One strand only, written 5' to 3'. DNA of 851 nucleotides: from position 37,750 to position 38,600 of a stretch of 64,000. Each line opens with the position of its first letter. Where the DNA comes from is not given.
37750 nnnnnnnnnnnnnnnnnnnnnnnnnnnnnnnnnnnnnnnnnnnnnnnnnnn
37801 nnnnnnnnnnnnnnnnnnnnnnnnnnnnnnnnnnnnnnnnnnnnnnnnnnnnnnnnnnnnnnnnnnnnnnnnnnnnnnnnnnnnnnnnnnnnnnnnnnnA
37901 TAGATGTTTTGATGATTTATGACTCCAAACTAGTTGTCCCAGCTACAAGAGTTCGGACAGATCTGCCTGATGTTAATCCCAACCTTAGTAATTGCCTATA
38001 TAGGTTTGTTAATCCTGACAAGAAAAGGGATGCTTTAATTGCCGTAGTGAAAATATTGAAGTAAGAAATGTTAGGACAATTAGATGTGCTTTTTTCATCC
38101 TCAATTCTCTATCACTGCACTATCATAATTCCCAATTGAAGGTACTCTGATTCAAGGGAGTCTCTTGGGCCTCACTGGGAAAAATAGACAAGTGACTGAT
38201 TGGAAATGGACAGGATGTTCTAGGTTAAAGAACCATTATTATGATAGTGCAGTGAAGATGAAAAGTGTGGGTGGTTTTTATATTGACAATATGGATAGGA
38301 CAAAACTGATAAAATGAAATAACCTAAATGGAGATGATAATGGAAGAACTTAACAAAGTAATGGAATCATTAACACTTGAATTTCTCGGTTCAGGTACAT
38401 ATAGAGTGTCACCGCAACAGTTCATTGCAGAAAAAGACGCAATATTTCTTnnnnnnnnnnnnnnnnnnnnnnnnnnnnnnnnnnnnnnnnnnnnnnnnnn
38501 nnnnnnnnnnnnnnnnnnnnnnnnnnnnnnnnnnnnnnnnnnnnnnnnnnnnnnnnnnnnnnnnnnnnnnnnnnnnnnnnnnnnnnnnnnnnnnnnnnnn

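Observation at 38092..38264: Arms of the phased-word elements differ in sequence between copies but stay complementary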

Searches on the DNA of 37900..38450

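Call 10: search_rna_families(source=window, start=37900, end=38450, threshold=evalue, max_evalue=10, show_alignments=2)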
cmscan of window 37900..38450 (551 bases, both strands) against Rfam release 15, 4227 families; matches with E-value up to 10: 2.
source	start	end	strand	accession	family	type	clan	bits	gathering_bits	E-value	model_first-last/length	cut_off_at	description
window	38078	38137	-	RF01202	sn2991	Gene; snRNA; snoRNA; CD-box;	-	18.8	60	1.2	1-98/98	no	Small nucleolar RNA sn2991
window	38106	38205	-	RF00669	mir-96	Gene; miRNA;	-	15.1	65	3.9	1-78/78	no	mir-96 microRNA precursor family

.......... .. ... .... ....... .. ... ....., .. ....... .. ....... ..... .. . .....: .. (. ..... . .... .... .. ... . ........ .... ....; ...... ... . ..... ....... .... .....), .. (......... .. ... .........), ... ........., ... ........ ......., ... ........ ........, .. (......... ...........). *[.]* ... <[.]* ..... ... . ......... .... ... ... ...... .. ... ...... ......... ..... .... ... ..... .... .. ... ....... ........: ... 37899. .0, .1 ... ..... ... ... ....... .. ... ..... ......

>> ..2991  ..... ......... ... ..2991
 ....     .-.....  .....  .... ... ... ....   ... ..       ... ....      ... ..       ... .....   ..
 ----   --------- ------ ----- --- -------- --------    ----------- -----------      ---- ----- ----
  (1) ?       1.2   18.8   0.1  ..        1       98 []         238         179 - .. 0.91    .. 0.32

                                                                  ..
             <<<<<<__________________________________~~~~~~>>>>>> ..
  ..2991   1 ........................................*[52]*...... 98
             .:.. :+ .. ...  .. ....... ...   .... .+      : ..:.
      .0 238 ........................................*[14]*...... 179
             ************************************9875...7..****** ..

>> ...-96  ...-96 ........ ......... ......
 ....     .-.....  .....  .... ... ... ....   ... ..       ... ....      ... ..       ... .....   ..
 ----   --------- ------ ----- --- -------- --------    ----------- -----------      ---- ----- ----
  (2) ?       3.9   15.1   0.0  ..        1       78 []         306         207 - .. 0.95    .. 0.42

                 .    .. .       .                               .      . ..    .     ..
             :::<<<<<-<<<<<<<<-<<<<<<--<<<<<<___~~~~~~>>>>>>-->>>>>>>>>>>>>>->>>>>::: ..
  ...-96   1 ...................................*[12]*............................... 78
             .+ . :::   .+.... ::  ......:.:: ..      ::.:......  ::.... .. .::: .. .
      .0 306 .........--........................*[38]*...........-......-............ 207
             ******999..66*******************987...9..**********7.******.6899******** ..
